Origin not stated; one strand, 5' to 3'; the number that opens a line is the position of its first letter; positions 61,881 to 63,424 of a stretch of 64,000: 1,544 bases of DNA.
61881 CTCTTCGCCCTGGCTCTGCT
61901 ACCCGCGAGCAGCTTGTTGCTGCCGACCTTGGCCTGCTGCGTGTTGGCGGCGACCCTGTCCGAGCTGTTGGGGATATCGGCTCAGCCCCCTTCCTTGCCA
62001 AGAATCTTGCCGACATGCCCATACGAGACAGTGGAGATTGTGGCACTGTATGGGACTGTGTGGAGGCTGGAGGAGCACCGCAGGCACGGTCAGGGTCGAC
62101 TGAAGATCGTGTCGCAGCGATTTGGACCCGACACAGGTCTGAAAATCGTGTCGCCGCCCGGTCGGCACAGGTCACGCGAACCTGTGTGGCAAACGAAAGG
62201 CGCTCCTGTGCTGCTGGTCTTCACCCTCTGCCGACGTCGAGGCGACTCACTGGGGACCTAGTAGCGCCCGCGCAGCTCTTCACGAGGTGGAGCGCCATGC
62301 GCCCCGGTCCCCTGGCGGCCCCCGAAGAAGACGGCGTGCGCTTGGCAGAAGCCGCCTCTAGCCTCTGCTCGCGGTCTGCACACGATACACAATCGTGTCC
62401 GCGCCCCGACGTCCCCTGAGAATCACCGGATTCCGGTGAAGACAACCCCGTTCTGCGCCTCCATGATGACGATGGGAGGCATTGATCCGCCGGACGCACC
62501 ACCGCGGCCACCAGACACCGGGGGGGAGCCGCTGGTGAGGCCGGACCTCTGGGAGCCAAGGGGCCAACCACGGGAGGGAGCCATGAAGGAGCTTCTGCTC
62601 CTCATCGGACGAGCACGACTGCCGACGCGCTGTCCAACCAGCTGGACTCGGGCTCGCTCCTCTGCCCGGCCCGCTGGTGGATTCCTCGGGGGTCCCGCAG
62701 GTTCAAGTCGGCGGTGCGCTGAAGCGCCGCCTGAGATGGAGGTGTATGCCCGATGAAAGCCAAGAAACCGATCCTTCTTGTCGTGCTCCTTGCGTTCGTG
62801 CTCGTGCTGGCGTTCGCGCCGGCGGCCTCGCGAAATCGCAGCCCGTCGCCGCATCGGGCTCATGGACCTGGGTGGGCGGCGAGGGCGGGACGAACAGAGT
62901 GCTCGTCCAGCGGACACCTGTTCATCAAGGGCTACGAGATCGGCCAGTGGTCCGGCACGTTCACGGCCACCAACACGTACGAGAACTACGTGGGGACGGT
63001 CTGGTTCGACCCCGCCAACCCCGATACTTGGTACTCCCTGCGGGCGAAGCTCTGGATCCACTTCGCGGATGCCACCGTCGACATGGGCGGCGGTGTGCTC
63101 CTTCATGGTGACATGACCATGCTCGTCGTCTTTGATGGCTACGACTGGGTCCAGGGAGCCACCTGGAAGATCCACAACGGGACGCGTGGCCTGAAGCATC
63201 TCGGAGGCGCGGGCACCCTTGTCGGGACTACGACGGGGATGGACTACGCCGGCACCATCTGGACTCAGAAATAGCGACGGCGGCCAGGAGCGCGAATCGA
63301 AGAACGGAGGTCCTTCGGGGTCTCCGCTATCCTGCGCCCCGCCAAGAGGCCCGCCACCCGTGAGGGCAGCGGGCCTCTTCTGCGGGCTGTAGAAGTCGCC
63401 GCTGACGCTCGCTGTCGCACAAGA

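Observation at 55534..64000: Second, plus-strand array built from the same blocks, mirrored in orientation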

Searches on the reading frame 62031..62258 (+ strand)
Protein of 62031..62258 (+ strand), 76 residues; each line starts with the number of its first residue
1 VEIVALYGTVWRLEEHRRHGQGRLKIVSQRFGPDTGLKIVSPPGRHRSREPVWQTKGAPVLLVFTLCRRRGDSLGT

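Call 62: search_protein_families(library=pfam, max_evalue=1, proteins=[window:62031-62258:+])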
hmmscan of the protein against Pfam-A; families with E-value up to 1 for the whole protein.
seq(76 aa): 0 families

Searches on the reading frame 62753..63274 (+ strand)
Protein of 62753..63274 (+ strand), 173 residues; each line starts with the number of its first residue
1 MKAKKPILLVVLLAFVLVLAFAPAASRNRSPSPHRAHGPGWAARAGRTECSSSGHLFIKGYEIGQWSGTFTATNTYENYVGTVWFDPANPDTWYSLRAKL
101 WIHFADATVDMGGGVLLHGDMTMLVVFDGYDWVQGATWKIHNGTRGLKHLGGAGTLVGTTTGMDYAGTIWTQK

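Call 13: search_protein_families(library=pfam, max_evalue=0.01, proteins=[window:62753-63274:+])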
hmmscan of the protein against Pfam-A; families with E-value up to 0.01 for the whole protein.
window:62753-63274:+ (173 aa): 0 families

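Call 14: find_encoding_contigs(protein=window:62753-63274:+, flank=10000, max_places=10)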
Protein window:62753-63274:+ (173 aa): no gene with exactly this product is on record in the collection.
